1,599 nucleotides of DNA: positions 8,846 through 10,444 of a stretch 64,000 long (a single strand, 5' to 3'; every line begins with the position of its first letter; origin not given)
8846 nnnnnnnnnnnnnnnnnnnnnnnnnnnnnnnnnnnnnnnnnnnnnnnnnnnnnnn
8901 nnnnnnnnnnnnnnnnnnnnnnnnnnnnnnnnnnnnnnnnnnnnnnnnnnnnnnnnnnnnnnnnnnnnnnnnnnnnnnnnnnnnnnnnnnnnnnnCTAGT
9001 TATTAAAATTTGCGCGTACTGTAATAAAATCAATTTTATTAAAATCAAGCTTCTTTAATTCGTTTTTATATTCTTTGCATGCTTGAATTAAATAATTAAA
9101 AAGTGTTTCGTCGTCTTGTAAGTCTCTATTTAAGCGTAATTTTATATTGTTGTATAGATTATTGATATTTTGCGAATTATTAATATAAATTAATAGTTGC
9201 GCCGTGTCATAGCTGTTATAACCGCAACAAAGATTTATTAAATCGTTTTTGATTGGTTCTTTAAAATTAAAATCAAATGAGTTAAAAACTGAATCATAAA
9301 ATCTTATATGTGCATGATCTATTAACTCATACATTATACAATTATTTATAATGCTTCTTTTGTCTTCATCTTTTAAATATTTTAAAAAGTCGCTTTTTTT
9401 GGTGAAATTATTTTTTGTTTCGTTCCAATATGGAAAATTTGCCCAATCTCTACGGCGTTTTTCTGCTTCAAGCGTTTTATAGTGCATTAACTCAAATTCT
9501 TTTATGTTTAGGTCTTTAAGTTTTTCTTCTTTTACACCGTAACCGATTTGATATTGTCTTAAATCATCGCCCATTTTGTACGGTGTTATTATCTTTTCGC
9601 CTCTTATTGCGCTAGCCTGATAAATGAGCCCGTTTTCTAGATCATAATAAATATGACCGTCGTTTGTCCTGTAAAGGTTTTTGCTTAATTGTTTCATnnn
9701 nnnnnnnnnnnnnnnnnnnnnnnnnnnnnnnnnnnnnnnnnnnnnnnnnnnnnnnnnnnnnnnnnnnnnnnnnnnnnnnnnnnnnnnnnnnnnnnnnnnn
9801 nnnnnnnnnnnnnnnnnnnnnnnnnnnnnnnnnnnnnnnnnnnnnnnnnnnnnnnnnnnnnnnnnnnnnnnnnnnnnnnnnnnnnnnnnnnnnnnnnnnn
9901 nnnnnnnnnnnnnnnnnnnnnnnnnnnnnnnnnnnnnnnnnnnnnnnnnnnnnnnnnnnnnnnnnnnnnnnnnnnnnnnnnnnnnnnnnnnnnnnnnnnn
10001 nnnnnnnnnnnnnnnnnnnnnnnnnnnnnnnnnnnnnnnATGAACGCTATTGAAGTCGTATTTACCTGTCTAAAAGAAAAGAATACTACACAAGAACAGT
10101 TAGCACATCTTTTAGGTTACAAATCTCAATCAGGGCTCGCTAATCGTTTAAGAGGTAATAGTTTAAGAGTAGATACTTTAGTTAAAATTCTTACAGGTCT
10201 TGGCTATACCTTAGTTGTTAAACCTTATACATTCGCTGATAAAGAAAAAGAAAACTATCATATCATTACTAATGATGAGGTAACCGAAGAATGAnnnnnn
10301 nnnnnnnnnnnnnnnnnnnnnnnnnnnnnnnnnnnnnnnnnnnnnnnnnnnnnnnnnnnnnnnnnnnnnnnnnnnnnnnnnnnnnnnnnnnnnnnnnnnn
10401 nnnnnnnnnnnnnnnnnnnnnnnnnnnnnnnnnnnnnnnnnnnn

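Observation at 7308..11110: Self-regulated module with FtsK-like ATPase and a small serine recombinase between putative terS and terL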

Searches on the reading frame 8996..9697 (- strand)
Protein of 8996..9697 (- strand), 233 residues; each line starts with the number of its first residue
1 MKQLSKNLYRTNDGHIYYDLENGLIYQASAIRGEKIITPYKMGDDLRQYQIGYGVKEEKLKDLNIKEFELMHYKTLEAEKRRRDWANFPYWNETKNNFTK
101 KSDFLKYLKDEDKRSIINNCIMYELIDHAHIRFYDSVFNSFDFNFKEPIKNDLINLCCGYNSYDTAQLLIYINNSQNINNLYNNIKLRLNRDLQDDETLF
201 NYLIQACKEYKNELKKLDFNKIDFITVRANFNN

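Call 3: search_protein_families(library=pfam, proteins=[window:8996-9697:-], max_evalue=0.1)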
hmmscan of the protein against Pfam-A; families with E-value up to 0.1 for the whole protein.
window:8996-9697:- (233 aa): 0 families

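Call 4: search_protein_families(library=phrogs, proteins=[window:8996-9697:-], max_evalue=0.01)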
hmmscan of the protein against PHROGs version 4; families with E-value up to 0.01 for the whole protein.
window:8996-9697:- (233 aa): 1 family
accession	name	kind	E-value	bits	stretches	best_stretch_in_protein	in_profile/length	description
phrog_10215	-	unknown function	6.4e-05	24.1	1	117-184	2-68/103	-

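Call 40: search_protein_families(library=padloc, proteins=[window:8996-9697:-], max_evalue=0.01)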
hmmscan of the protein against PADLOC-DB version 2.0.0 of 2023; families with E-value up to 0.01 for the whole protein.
window:8996-9697:- (233 aa): 0 families

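Call 41: search_protein_families(library=ncbifam, proteins=[window:8996-9697:-], max_evalue=0.01)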
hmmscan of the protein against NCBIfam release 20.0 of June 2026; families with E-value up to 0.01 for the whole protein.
window:8996-9697:- (233 aa): 0 families

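Call 65: find_homologous_proteins(query=window:8996-9697:-, max_evalue=0.001)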
Query window:8996-9697:- (233 aa): 3 proteins with E <= 0.001 among 279 candidates.
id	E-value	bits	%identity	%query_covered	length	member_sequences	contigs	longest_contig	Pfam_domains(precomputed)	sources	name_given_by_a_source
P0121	2.9e-151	520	100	100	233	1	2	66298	-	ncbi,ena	-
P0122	5.8e-98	345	67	99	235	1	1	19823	-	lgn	-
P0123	2.6e-95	336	66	99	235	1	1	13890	-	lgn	-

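Call 76: search_protein_families(library=pfam, alignment_id=A3, max_evalue=0.001)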
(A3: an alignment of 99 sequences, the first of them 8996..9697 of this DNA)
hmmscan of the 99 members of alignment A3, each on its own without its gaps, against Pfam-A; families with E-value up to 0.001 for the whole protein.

A. member 1, window:8996-9697:- (233 aa): 0 families

B. families by the number of members that match (of 99 scanned): 13 families
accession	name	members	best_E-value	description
PF18847.6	LPD29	3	2.7e-11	Large polyvalent protein associated domain 29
PF12098.13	DUF3574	3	5.8e-07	Protein of unknown function (DUF3574)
PF24692.1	DUF7659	2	2e-51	Family of unknown function (DUF7659)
PF23780.1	S-AdoMet_lyase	2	1.8e-06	S-Adenosylmethionine lyase family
PF13708.11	DUF4942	1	1.3e-35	Domain of unknown function (DUF4942)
PF02498.22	Bro-N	1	3.3e-34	BRO family, N-terminal domain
PF00266.25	Aminotran_5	1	1.5e-31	Aminotransferase class-V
PF12083.13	DUF3560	1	6.9e-10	Domain of unknown function (DUF3560)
PF17338.8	GP88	1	2.6e-09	Gene product 88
PF25207.1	DUF7837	1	2.6e-05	Domain of unknown function (DUF7837)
PF05869.16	Dam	1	0.00052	DNA N-6-adenine-methyltransferase (Dam)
PF18551.6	TackOD1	1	0.0009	Thaumarchaeal output domain 1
PF09429.15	Wbp11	1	0.00093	WW domain binding protein 11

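Call 77: search_protein_families(library=phrogs, alignment_id=A3, max_evalue=0.00001)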
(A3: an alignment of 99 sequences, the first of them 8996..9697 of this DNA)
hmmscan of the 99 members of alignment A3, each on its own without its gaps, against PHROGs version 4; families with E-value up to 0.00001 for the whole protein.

A. member 1, window:8996-9697:- (233 aa): 0 families

B. families by the number of members that match (of 99 scanned): 35 families (the first 25 are shown)
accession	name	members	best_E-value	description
phrog_10415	-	3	5e-09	-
phrog_1926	-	3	2.9e-07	released from the phage upon host infection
phrog_130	-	1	3.1e-52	anti-repressor Ant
phrog_19458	-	1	3.4e-52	primase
phrog_12787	-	1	2.9e-44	-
phrog_32703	-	1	5.2e-42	-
phrog_2899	-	1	2e-41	anti-repressor Ant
phrog_463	-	1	7.3e-40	anti-repressor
phrog_2593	-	1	1.8e-38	anti-repressor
phrog_7940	-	1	9.5e-38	-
phrog_8036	-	1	1e-34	-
phrog_245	-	1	6.4e-32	anti-repressor Ant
phrog_25722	-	1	4.7e-31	-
phrog_9976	-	1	3e-30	anti-repressor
phrog_2011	-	1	1.7e-28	anti-repressor Ant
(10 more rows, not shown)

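Call 81: find_encoding_contigs(protein=P0121, flank=10000, max_places=3)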
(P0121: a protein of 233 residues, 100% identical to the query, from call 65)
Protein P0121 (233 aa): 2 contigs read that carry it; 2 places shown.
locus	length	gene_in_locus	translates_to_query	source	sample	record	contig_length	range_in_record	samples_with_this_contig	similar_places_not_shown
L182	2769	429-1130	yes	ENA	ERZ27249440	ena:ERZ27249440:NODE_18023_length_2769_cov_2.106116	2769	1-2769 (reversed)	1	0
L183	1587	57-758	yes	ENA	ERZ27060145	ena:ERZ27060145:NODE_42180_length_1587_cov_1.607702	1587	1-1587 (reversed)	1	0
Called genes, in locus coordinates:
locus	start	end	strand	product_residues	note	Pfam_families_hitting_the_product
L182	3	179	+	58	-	?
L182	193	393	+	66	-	-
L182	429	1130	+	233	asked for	-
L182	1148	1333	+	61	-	-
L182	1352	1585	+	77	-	-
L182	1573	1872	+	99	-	-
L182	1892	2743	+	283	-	PF01580:FtsK_SpoIIIE, PF01935:DUF87 (weak)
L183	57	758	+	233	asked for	-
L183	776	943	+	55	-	-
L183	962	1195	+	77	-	-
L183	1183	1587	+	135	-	?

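Call 87: predict_structure(alignment_id=A4)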
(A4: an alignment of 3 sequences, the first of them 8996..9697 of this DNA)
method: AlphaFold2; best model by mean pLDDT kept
length: 233 residues; sequences in the alignment: 3
mean_pLDDT: 43.7   pTM: 0.33
mean pLDDT of the five models: 43.7, 41.6, 39.3, 38.3, 38.3
residues with pLDDT >= 90: 0; 70-90: 11; 50-70: 60; < 50: 162
segments of 3 or more residues with pLDDT < 50: 30-36, 41-97, 112-122, 134-140, 154-233
pLDDT, mean of each block of 10 residues (from residue 1): 70 60 57 46 40 41 36 38 34 49 65 44 52 48 66 45 31 27 28 36 34 35 29 25
secondary structure, 60 per line:
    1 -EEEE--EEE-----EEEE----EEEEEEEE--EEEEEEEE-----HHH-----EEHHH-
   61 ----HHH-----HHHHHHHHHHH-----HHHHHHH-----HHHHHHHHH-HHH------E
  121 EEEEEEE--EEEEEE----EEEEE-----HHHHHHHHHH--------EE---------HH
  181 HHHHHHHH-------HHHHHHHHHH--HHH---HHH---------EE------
elements in order: E2-5 E8-10 E16-19 E24-31 E34-41 H73-83 H89-95 H101-109 E120-127 E130-135 E140-144 H150-159 H179-188 H196-205

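Call 104: search_protein_representatives(alignment_id=A4)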
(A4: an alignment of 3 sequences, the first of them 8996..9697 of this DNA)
Query: 3 sequences, 235 profile positions. Proteins with E-value up to 0.001 (for the whole library): 1; up to 1e-10: 1; up to 1e-30: 1. The best 1 are listed.
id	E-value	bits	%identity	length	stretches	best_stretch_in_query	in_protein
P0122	1.0e-139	480.2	-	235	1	1-235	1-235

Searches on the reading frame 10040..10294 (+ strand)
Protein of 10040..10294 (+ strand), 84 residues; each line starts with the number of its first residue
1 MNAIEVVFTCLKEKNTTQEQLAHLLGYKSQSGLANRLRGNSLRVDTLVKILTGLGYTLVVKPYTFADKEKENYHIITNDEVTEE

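Call 3: search_protein_families(library=pfam, proteins=[window:10040-10294:+], max_evalue=0.1)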
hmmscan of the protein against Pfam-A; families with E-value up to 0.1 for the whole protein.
window:10040-10294:+ (84 aa): 3 families
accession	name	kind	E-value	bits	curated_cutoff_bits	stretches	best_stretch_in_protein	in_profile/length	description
PF01381.28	HTH_3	-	3.4e-08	33.8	23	1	11-58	5-52/55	Helix-turn-helix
PF13744.12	HTH_37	-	0.04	14.2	27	1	7-60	23-77/80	Helix-turn-helix domain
PF17762.8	HTH_ParB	-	0.041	14.5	22.6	1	10-38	15-42/102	ParB HTH domain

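Call 4: search_protein_families(library=phrogs, proteins=[window:10040-10294:+], max_evalue=0.01)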
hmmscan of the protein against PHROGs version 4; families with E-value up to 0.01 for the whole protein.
window:10040-10294:+ (84 aa): 6 families
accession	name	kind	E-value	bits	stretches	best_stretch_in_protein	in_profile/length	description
phrog_38278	-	unknown function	9.5e-06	26.7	1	5-59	20-73/180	-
phrog_2339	-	DNA, RNA and nucleotide metabolism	0.00034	21.6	1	10-70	33-94/98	HTH DNA binding protein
phrog_8522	-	DNA, RNA and nucleotide metabolism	0.0019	19.7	1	10-56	15-61/71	HTH DNA binding protein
phrog_3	-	transcription regulation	0.0021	18.9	1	11-68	97-154/430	transcriptional repressor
phrog_8994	-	unknown function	0.0023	18.9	1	4-69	7-73/74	-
phrog_1373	-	transcription regulation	0.0034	18.4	1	9-75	70-136/166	transcriptional regulator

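Call 40: search_protein_families(library=padloc, proteins=[window:10040-10294:+], max_evalue=0.01)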
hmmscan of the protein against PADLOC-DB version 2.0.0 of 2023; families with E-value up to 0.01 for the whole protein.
window:10040-10294:+ (84 aa): 4 families
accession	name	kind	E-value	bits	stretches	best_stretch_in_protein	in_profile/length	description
PDLC04760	PDC-M64C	-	0.0015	16.9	1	7-60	31-84/93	-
PDLC04759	PDC-M64B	-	0.0026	15.8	1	4-70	28-93/135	-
PDLC04762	PDC-M64C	-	0.003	15.6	1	5-57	30-82/97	-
PDLC04758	PDC-M64B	-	0.009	14.5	1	7-60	35-88/123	-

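Call 41: search_protein_families(library=ncbifam, proteins=[window:10040-10294:+], max_evalue=0.01)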
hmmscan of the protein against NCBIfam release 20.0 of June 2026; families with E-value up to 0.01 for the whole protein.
window:10040-10294:+ (84 aa): 1 family
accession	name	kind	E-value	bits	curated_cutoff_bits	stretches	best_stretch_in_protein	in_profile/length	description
TIGR04285.1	nucleoid_noc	exception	0.00054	19.4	315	1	11-41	110-139/255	nucleoid occlusion protein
